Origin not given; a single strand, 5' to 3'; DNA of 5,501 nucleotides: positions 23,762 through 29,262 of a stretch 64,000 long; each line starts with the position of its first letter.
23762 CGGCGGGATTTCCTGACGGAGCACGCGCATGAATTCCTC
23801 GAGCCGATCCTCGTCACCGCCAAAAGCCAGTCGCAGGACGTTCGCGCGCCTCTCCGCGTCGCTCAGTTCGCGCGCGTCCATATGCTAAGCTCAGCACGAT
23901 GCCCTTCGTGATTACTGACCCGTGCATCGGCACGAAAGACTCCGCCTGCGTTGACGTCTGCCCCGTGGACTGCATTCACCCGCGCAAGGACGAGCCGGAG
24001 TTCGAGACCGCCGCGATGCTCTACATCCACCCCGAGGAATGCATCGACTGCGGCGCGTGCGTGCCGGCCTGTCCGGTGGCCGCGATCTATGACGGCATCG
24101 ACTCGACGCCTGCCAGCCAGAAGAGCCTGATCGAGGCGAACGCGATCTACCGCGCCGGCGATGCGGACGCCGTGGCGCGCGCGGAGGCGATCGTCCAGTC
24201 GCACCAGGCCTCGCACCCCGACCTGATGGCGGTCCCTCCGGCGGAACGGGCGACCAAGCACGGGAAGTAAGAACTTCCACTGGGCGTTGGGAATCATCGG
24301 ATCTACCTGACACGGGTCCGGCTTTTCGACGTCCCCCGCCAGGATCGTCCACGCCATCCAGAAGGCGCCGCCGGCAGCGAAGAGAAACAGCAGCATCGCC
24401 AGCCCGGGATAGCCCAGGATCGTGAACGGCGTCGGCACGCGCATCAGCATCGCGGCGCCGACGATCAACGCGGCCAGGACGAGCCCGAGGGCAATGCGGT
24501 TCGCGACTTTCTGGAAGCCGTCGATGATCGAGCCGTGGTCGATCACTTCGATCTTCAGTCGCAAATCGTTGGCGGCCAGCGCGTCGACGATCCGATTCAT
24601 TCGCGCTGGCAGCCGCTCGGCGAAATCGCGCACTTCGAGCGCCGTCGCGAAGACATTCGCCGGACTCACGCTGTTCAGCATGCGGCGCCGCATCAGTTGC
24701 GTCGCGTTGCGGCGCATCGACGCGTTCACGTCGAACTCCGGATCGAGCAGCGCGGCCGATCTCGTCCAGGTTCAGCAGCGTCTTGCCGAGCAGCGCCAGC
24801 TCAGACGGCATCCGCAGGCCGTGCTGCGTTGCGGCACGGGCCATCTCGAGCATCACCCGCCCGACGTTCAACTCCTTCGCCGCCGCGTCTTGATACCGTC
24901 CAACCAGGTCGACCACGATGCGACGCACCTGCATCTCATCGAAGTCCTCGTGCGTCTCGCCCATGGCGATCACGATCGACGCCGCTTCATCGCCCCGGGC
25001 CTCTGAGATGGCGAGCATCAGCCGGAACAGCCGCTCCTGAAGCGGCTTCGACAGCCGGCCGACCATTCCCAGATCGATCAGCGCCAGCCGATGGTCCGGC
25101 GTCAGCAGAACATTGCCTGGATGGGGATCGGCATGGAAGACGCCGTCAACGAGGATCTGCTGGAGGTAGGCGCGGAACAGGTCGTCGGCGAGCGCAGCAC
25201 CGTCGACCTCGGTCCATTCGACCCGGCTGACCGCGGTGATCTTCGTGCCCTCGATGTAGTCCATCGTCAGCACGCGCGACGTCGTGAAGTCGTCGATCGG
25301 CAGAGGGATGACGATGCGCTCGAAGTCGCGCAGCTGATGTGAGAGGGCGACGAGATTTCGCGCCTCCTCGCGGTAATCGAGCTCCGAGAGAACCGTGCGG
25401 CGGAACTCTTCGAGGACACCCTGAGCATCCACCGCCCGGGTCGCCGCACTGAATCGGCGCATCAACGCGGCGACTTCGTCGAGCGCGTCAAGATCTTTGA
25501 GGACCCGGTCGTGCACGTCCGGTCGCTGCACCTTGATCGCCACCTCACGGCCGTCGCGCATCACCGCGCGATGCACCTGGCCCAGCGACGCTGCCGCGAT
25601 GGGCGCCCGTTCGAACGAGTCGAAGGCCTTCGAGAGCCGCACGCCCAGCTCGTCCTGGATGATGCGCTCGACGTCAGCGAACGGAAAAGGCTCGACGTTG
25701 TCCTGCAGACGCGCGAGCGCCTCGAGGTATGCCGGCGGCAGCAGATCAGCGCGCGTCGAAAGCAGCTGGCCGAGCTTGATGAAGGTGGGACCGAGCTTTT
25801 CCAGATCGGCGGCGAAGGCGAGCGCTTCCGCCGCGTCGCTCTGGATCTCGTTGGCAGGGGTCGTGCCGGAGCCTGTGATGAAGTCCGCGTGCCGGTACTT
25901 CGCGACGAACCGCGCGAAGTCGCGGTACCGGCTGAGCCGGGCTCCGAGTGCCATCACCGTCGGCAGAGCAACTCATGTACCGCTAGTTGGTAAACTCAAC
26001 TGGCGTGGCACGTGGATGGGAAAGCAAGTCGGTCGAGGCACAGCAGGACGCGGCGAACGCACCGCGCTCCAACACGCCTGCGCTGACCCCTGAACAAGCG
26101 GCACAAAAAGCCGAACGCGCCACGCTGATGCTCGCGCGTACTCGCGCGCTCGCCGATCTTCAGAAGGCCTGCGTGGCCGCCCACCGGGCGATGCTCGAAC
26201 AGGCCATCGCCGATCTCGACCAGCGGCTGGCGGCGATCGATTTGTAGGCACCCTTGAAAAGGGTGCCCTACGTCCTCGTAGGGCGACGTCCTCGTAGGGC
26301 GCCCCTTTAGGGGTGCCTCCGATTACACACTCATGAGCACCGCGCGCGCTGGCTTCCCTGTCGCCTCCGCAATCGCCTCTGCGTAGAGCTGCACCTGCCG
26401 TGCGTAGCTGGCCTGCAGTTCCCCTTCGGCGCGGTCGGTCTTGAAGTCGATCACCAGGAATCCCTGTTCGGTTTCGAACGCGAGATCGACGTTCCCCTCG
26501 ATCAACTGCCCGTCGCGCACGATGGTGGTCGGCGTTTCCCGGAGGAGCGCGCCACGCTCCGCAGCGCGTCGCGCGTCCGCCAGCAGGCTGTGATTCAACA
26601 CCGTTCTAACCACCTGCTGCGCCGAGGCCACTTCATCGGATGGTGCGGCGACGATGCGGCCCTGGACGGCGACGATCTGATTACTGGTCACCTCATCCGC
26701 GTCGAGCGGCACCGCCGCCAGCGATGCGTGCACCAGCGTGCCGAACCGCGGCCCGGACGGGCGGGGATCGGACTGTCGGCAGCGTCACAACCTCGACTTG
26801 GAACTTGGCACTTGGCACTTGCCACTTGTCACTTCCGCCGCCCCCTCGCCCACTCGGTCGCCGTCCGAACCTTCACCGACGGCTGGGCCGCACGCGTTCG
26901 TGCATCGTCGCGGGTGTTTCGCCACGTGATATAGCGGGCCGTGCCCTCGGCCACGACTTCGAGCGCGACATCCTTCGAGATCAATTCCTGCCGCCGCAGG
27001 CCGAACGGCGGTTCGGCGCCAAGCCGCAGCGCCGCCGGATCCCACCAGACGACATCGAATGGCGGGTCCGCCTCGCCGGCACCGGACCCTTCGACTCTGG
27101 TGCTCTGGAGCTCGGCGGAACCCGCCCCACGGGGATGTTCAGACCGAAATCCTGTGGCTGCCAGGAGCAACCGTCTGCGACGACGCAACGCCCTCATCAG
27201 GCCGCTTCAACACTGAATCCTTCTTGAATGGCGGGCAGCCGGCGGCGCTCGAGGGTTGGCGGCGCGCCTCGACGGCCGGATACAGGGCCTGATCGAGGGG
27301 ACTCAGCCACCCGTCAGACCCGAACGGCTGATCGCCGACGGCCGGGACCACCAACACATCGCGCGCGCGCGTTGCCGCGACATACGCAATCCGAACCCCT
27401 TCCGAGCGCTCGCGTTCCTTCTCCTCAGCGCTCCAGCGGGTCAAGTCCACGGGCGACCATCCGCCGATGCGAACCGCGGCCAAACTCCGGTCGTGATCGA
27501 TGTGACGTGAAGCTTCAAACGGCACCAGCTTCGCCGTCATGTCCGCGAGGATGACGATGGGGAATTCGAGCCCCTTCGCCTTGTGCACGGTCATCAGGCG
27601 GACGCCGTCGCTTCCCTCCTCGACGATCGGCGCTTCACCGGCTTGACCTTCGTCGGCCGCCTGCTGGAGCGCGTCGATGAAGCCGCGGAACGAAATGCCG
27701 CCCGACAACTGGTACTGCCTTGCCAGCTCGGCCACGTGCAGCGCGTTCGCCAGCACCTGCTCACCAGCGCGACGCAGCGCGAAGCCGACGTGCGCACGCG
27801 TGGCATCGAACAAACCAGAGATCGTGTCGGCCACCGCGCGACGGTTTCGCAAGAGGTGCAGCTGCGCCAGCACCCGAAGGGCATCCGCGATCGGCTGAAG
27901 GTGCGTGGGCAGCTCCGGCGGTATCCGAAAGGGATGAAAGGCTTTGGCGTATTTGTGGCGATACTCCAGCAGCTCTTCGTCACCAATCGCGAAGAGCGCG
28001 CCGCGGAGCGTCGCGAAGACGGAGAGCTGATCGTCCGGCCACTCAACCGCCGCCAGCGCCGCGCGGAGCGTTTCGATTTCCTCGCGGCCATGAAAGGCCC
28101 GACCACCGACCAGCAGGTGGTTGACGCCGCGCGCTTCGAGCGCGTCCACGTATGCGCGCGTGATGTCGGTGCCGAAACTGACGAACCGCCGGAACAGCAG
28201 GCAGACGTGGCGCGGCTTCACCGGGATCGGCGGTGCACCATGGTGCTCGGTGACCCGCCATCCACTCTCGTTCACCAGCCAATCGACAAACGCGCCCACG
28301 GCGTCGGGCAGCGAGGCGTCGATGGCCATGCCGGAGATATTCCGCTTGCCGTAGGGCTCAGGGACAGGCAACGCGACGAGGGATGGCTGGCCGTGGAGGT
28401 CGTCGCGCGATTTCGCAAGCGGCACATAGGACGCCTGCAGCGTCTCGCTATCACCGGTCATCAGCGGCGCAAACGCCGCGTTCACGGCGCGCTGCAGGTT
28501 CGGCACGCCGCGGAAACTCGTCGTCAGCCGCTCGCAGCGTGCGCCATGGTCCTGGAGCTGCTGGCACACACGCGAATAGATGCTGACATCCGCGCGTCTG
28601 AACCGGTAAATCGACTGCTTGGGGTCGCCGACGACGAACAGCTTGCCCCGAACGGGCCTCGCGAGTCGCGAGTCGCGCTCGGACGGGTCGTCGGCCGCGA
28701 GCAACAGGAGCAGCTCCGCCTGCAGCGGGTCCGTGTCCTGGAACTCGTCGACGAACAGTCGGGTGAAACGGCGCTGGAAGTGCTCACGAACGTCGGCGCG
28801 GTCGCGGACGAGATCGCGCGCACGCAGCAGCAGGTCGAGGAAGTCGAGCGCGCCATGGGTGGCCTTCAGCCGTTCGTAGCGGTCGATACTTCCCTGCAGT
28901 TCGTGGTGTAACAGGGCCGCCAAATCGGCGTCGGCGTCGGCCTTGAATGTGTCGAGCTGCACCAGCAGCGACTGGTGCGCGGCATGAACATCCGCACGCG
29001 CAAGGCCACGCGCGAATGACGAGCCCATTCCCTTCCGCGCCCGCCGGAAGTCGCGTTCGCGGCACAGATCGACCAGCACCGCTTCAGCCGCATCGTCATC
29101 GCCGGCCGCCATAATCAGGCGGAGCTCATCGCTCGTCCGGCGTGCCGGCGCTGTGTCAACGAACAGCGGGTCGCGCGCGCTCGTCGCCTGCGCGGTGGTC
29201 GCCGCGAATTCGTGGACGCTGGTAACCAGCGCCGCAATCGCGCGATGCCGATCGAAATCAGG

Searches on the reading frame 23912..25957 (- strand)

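Call 78: search_protein_families(library=pfam, proteins=[window:23912-25957:-], max_evalue=0.00001)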
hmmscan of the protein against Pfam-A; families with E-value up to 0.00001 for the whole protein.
window:23912-25957:- (681 aa): 1 family
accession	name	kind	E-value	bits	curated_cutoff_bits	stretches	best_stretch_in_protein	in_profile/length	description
PF03109.22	ABC1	-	1e-71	241.4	22.9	1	83-319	1-234/244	ABC1 atypical kinase-like domain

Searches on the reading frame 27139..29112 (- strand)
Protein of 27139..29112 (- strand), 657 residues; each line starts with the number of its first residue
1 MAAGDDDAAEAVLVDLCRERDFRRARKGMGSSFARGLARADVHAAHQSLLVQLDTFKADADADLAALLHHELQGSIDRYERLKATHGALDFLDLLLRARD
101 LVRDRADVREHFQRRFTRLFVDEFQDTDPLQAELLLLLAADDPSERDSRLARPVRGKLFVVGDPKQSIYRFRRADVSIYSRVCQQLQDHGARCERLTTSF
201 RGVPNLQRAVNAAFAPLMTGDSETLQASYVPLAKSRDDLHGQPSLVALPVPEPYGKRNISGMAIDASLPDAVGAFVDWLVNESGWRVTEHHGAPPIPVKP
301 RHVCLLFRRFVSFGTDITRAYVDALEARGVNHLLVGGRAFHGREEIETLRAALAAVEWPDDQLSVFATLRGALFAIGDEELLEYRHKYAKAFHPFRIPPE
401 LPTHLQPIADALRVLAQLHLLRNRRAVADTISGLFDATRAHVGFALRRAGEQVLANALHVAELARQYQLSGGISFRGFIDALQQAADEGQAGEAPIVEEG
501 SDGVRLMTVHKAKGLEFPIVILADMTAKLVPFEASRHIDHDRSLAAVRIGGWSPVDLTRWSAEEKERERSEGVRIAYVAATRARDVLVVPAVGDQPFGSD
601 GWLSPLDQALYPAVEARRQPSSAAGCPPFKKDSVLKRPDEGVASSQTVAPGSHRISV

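Call 78: search_protein_families(library=pfam, proteins=[window:27139-29112:-], max_evalue=0.00001)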
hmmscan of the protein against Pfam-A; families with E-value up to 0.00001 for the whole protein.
window:27139-29112:- (657 aa): 3 families
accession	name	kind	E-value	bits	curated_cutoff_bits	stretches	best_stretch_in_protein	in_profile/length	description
PF00580.27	UvrD-helicase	-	1.9e-26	93.8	23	1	65-184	162-268/271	UvrD/REP helicase N-terminal domain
PF13361.12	UvrD_C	-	4.9e-18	66.1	25.6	1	502-589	285-345/350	UvrD-like helicase C-terminal domain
PF13538.12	UvrD_C_2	-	6.5e-09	36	27.4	1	504-527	2-25/52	UvrD-like helicase C-terminal domain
